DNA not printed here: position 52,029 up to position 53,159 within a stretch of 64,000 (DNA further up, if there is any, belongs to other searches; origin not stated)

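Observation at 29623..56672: Co-oriented ECF sigma / TPR Ser-Thr kinase / SapC / giant TpsA / TpsB block wedged between recQ and the tol-pal-queEC-tRNA-Lys cluster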

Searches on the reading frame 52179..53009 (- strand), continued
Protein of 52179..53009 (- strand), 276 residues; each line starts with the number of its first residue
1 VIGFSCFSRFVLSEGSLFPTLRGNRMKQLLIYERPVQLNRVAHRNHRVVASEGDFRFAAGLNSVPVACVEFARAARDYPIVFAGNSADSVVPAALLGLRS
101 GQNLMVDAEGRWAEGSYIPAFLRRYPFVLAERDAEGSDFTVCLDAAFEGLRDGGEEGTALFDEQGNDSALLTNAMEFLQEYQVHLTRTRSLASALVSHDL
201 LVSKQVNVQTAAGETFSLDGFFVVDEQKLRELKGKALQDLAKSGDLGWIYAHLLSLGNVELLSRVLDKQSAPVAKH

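Call 47: fold_search(model_id=the predicted structure, library=pdb)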
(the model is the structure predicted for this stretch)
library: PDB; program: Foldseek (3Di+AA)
matches with E <= 10: 348; with E <= 0.001: 0
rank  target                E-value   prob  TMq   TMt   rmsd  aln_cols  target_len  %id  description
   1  8jrn_A                1.9e-01  0.09  0.09  0.04  17.5       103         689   14  Structure of E6AP-E6 complex in Att1 state (released 2024-06-05)
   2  8qsy_PI               3.6e-01  0.03  0.14  0.10  21.6       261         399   12  Portal capsid interface of full Haloferax tailed virus 1. (released 2024-10-23)
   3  8qsy_PA               4.6e-01  0.03  0.14  0.10  23.3       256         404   14  Portal capsid interface of full Haloferax tailed virus 1. (released 2024-10-23)
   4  5gpy_A                5.1e-01  0.21  0.13  0.17   9.0        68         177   12  Crystal structure of the human TFIIE complex (released 2016-11-02)
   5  7nvs_W                6.5e-01  0.14  0.13  0.17  11.5        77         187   13  RNA polymerase II core pre-initiation complex with closed promoter DNA in proximal position (released 2021-05-05)
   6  6cmv_C                6.9e-01  0.10  0.11  0.20  10.9        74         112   19  Crystal structure of Archaeal Biofilm Regulator (AbfR2) from Sulfolobus acidocaldarius (released 2018-11-14)
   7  3t6b_A                8.3e-01  0.09  0.13  0.06  10.8       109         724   16  Structure of human DPPIII in complex with the opioid peptide Tynorphin, at 2.4 Angstroms (released 2012-04-04)
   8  8qsi_PA               8.3e-01  0.02  0.13  0.09  24.6       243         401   12  Portal protein of empty Haloferax tailed virus 1. (released 2024-10-23)
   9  5mmj_f                9.3e-01  0.12  0.12  0.23  11.3        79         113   14  Structure of the small subunit of the chloroplast ribosome (released 2017-01-11)
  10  5e2q_A                1.1e+00  0.08  0.13  0.06  10.7       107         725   15  Structure of human DPP3 in complex with angiotensin-II (released 2016-04-13)
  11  6cmv_B                1.2e+00  0.08  0.11  0.20  11.1        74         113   19  Crystal structure of Archaeal Biofilm Regulator (AbfR2) from Sulfolobus acidocaldarius (released 2018-11-14)
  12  5e3c_A                1.5e+00  0.07  0.13  0.06  10.7       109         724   16  Structure of human DPP3 in complex with hemorphin like opioid peptide IVYPW (released 2016-04-13)
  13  5y6i_A                1.5e+00  0.03  0.16  0.16  17.8       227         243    8  Crystal structure of Pseudomonas aeruginosa HmgR (released 2018-08-15)
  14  7tal                  1.6e+00  0.03  0.09  0.11  19.0       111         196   14  LOV2-DARPIN fusion : D4_deltaDARP (released 2023-07-05)
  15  1hbx_E                2.0e+00  0.06  0.10  0.26  16.5        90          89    9  Ternary Complex of SAP-1 and SRF with specific SRE DNA (released 2001-06-27)
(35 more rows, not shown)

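Call 54: list_cluster_members(proteins=[L007:10001-10756:+, L094:10001-10756:+, L092:10001-10756:+, P0154, P0150, P0130, P0163])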
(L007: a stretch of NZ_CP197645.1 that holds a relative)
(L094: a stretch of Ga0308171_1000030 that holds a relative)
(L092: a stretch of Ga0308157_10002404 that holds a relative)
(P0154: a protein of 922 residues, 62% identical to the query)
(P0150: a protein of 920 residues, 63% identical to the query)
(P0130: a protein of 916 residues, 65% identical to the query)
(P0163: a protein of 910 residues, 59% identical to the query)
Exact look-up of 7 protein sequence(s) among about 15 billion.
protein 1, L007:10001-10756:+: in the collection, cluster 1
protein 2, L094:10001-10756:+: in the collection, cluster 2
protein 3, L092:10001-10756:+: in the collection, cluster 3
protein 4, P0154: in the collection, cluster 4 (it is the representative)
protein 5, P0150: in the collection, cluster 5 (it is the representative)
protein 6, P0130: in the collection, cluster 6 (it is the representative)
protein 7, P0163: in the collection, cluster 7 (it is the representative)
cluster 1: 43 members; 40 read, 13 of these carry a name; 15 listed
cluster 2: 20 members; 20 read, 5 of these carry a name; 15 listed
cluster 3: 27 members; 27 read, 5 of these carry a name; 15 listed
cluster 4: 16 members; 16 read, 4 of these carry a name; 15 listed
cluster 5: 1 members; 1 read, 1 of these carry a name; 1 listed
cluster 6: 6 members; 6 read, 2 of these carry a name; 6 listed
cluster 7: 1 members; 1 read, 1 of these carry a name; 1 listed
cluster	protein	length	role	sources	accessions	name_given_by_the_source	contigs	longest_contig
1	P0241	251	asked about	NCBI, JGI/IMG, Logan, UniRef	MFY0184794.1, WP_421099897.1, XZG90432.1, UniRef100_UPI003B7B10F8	SapC family protein [Stenotrophomonas sp. PUT21] | SapC family protein n=1 Tax=Stenotrophomonas TaxID=40323 RepID=UPI003B7B10F8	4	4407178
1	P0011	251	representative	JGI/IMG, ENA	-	-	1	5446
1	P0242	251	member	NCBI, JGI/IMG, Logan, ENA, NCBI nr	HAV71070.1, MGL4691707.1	MAG TPA: multidrug transporter [Stenotrophomonas sp.] | hypothetical protein | multidrug transporter [Stenotrophomonas sp.]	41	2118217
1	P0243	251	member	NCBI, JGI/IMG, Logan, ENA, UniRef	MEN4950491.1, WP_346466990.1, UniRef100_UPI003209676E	SapC family protein [Stenotrophomonas sp. TWI819] | SapC family protein n=1 Tax=Stenotrophomonas sp. TWI819 TaxID=3136800 RepID=UPI003209676E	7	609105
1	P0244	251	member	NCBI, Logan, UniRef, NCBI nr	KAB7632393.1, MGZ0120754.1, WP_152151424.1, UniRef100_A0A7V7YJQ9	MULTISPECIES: SapC family protein [Stenotrophomonas] | Multidrug transporter n=1 Tax=Stenotrophomonas rhizophila TaxID=216778 ...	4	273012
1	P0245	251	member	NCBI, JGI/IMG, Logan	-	hypothetical protein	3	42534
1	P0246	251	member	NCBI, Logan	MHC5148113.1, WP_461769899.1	SapC family protein [Stenotrophomonas rhizophila]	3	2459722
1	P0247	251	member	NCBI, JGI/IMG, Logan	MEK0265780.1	SapC family protein [Stenotrophomonas rhizophila]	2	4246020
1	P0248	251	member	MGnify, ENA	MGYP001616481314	CR=1 FL=1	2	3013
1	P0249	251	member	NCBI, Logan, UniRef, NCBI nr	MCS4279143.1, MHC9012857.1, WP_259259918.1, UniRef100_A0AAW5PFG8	SapC family protein [Stenotrophomonas rhizophila] | Multidrug transporter n=1 Tax=Stenotrophomonas rhizophila TaxID=216778 ...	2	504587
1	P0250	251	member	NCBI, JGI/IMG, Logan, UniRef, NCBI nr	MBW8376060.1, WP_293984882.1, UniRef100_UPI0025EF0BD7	SapC family protein [Stenotrophomonas sp.] | hypothetical protein | SapC family protein n=1 Tax=Stenotrophomonas sp. TaxID=69392 RepID=UPI0025EF0BD7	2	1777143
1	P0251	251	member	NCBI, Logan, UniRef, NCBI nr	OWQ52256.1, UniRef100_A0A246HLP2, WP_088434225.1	multidrug transporter [Stenotrophomonas maltophilia] | Multidrug transporter n=1 Tax=Stenotrophomonas maltophilia TaxID=40324 ... | SapC family protein [Stenotrophomonas maltophilia]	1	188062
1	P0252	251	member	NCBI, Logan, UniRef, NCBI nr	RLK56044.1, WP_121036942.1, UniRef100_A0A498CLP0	SapC protein [Stenotrophomonas rhizophila] | SapC protein n=1 Tax=Stenotrophomonas rhizophila TaxID=216778 RepID=A0A498CLP0_9GAMM | SapC family protein [Stenotrophomonas rhizophila]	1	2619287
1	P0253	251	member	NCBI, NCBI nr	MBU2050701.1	MAG: SapC family protein [Gammaproteobacteria bacterium] | SapC family protein [Gammaproteobacteria bacterium]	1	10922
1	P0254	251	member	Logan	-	-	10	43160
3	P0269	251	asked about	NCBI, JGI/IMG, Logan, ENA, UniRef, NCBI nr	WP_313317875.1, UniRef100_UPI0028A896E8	SapC family protein [Stenotrophomonas sp.] | SapC family protein n=1 Tax=Stenotrophomonas sp. TaxID=69392 RepID=UPI0028A896E8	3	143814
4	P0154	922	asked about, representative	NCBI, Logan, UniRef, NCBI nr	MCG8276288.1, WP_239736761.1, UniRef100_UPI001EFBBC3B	serine/threonine-protein kinase [Stenotrophomonas sp. NLF4-10] | serine/threonine-protein kinase n=1 Tax=Stenotrophomonas sp. NLF4-10 TaxID=2918754 ...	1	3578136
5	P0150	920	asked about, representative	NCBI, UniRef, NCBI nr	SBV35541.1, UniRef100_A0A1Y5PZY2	putative Serine/threonine protein kinase [uncultured Stenotrophomonas sp.] | Putative Serine/threonine protein kinase n=1 Tax=uncultured Stenotrophomonas sp. ...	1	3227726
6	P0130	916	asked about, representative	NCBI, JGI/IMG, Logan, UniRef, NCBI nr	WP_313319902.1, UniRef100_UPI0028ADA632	serine/threonine-protein kinase [Stenotrophomonas sp.] | serine/threonine-protein kinase n=1 Tax=Stenotrophomonas sp. TaxID=69392 ...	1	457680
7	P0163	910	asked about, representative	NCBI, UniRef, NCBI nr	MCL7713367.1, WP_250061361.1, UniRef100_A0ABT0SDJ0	serine/threonine-protein kinase [Stenotrophomonas mori] | Serine/threonine-protein kinase n=1 Tax=Stenotrophomonas mori TaxID=2871096 ...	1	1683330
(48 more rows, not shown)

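Call 61: search_protein_families(library=pfam, proteins=[L015:7154-9049:-, L015:9125-9862:-, L015:10951-11439:-, L015:11628-13403:-, L054:4436-7036:-, L054:11755-13584:-, L045:10818-12221:+, L045:12891-16226:+, L168:8045-9751:+, L168:2577-4400:+], max_evalue=0.0001)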
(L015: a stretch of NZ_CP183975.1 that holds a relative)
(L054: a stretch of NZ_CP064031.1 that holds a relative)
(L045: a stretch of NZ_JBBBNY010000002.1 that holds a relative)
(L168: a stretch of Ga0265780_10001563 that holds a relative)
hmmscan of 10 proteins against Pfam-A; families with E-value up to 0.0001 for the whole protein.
L015:7154-9049:- (631 aa): 6 families
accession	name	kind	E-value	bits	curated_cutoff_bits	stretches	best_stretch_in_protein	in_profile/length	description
PF13292.11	DXP_synthase_N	-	5.8e-119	396.8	21.2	1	10-281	1-274/274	1-deoxy-D-xylulose-5-phosphate synthase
PF02779.29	Transket_pyr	-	2.2e-46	158.1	27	1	317-478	2-171/174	Transketolase, pyrimidine binding domain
PF02780.25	Transketolase_C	-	3.7e-25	88.7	25.9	1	494-611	1-124/124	Transketolase, C-terminal domain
PF02775.26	TPP_enzyme_C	-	2.4e-06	27.9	21.9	1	114-182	22-84/151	Thiamine pyrophosphate enzyme, C-terminal TPP binding domain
PF00456.26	Transketolase_N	-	5.6e-06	26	22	0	31-190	6-193/334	Transketolase, thiamine diphosphate binding domain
PF00676.26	E1_dh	-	7.5e-05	22.3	22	0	122-188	103-169/300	Dehydrogenase E1 component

L015:9125-9862:- (245 aa): 3 families
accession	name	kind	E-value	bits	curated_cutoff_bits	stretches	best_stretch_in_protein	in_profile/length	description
PF01844.29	HNH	-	3.5e-12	46.7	21.4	1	152-197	1-47/47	HNH endonuclease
PF14279.12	HNH_5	-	6e-12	45.7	27.5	1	152-206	1-55/56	HNH endonuclease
PF13395.12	HNH_4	-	2.5e-07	31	22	1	152-199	1-53/54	HNH endonuclease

L015:10951-11439:- (162 aa): 4 families
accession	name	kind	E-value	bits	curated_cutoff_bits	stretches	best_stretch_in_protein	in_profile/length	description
PF00583.31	Acetyltransf_1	-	2.2e-19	70.3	20.7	1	58-150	25-116/116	Acetyltransferase (GNAT) family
PF13508.13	Acetyltransf_7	-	2.1e-13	50.9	27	1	62-150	2-82/84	Acetyltransferase (GNAT) domain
PF13673.13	Acetyltransf_10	-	1.3e-08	35.4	23.6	1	61-152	28-109/128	Acetyltransferase (GNAT) domain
PF13302.13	Acetyltransf_3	-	3.3e-06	28.3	25.4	1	11-150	3-137/138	Acetyltransferase (GNAT) domain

L015:11628-13403:- (591 aa): 6 families
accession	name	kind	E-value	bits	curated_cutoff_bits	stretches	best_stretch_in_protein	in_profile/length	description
PF12806.12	Acyl-CoA_dh_C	-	1.3e-27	96.8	30.3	1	469-587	1-120/124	Acetyl-CoA dehydrogenase C-terminal like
PF00441.29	Acyl-CoA_dh_1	-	4.4e-24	85.8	22.4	1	285-452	2-144/150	Acyl-CoA dehydrogenase, C-terminal domain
PF02770.24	Acyl-CoA_dh_M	-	3.9e-15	56.2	33.3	1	165-274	2-96/97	Acyl-CoA dehydrogenase, middle domain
PF02771.21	Acyl-CoA_dh_N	-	9.1e-10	39.3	22.9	1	41-159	6-112/113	Acyl-CoA dehydrogenase, N-terminal domain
PF08028.16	Acyl-CoA_dh_2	-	1.5e-09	38.7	22.7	1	301-445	3-132/134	Acyl-CoA dehydrogenase, C-terminal domain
PF22924.1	ACOX_C_alpha1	-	4.3e-07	30.3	27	1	296-448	6-159/169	Acyl-CoA oxidase, C-alpha1 domain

L054:4436-7036:- (866 aa): 1 family
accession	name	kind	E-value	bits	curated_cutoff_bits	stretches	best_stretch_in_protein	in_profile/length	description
PF03176.21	MMPL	-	1.3e-26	93.8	20.5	2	68-426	26-302/333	MMPL family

L054:11755-13584:- (609 aa): 5 families
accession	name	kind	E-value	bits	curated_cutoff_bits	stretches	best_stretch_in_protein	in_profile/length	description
PF01593.30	Amino_oxidase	-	7.8e-53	180.8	19.8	1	139-594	1-437/443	Flavin containing amine oxidoreductase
PF13450.12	NAD_binding_8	-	9.4e-09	35.9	21.9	1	134-167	1-34/68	NAD(P)-binding Rossmann-like domain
PF01266.30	DAO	-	3.2e-06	27.4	27.9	1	132-168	2-42/353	FAD dependent oxidoreductase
PF00890.30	FAD_binding_2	-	3.4e-06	27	20.4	1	132-166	2-36/414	FAD binding domain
PF01494.25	FAD_binding_3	-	9.5e-06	25.5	22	0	130-161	2-33/349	FAD binding domain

L045:10818-12221:+ (467 aa): 1 family
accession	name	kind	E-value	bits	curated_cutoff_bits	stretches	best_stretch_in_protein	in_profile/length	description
PF02321.23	OEP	-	2.7e-25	89.7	22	2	70-247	3-187/187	Outer membrane efflux protein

L045:12891-16226:+ (1111 aa): 1 family
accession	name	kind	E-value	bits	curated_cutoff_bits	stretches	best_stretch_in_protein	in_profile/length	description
PF00873.25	ACR_tran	-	2e-227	757.9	28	1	88-1096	2-1016/1021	AcrB/AcrD/AcrF family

L168:8045-9751:+ (568 aa): 3 families
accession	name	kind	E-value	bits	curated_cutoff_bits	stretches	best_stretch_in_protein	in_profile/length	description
PF03865.19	ShlB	-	2e-19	70.6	22.7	1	215-527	1-309/311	Haemolysin secretion/activation protein ShlB/FhaC/HecB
PF08479.16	POTRA_2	-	4.6e-16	58.9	24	1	78-152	1-75/76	POTRA domain, ShlB-type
PF07244.20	POTRA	-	2.5e-06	28.5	21.3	1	79-134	2-57/79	Surface antigen variable number repeat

L168:2577-4400:+ (608 aa): 2 families
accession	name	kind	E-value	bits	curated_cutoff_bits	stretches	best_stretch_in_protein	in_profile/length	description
PF05860.19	TPS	-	9.7e-32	111.3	33.5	1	74-328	2-250/252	TPS secretion domain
PF13018.11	ESPR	-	8.8e-13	48.9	25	1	28-73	2-47/50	Extended Signal Peptide of Type V secretion system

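Call 77: find_encoding_contigs(protein=P0269, flank=10000, max_places=6)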
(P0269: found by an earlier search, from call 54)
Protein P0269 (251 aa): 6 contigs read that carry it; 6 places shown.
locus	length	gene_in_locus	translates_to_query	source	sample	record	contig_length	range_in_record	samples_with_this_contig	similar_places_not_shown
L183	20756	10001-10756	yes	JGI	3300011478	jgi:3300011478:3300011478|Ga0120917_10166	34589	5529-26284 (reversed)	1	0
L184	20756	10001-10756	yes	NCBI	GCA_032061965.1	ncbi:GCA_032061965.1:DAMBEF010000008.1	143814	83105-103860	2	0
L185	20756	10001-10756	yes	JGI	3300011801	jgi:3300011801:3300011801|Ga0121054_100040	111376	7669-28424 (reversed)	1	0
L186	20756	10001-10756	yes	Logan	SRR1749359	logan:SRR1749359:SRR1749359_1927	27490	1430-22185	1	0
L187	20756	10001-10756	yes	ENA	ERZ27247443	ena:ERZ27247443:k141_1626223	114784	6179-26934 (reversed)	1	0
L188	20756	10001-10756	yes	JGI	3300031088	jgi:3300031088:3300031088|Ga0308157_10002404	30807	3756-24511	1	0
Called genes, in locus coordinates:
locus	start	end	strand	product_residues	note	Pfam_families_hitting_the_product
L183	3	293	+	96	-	-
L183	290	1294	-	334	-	PF00589:Phage_integrase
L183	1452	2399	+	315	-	PF01207:Dus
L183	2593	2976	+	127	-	-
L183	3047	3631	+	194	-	PF00072:Response_reg, PF00486:Trans_reg_C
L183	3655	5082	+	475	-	PF26769:HAMP_PhoQ, PF00512:HisKA (weak), PF02518:HATPase_c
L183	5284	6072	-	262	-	PF06167:Peptidase_M90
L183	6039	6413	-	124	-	-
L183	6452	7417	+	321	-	PF08279:HTH_11, PF03099:BPL_LplA_LipB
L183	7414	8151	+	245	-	PF03309:Pan_kinase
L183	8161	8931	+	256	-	PF05036:SPOR (weak)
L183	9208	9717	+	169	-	PF13356:Arm-DNA-bind_3, PF22022:Phage_int_M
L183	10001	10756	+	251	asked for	PF07277:SapC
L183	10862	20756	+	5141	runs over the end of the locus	?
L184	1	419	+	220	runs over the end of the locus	PF07791:Imm11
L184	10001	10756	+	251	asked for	PF07277:SapC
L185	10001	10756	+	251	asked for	PF07277:SapC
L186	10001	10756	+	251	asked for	PF07277:SapC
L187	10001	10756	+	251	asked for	PF07277:SapC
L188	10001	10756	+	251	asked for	PF07277:SapC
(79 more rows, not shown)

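Call 79: search_protein_families(library=pfam, proteins=[L071:5000-9916:+, L156:16-3987:+, L156:4069-8331:+, L081:2941-6528:+, L081:1577-2926:+, L071:11219-12352:+], max_evalue=0.001)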
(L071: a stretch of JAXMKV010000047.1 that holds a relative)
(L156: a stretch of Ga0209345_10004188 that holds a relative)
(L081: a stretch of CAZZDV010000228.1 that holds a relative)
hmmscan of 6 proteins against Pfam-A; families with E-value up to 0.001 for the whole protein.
L071:5000-9916:+ (1638 aa): 1 family
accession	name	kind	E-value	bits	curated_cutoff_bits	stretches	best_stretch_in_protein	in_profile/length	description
PF18886.6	DUF5649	-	4.5e-23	81.8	25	3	1238-1304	1-67/68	Repeats of unknown function (DUF5649)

L156:16-3987:+ (1323 aa): 0 families

L156:4069-8331:+ (1420 aa): 1 family
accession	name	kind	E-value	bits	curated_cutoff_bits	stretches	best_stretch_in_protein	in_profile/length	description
PF13349.12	DUF4097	-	2.6e-05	24.2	22.9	1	34-233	21-187/247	Toastrack DUF4097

L081:2941-6528:+ (1196 aa): 1 family
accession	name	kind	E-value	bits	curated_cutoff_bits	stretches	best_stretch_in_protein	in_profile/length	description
PF14252.11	DUF4347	-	4.6e-49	166.8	24.6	1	287-429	21-163/164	Domain of unknown function (DUF4347)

L081:1577-2926:+ (449 aa): 1 family
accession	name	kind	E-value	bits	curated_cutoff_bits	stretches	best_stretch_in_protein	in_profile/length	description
PF02321.23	OEP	-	1e-46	159.6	22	2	248-434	2-187/187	Outer membrane efflux protein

L071:11219-12352:+ (377 aa): 2 families
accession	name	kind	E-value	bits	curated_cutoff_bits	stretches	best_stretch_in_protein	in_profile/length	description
PF08238.18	Sel1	-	2.6e-78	256.1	30.7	7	164-199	1-36/36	Sel1 repeat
PF23310.1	TPR_27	-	0.00022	21.3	27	0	225-280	17-69/110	Plant tetratrico peptide repeats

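Call 80: search_solved_structures(query=A1, max_evalue=1)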
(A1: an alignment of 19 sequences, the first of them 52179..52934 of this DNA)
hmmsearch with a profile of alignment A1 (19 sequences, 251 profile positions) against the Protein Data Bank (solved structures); distinct sequences matched with E-value up to 1: 0.
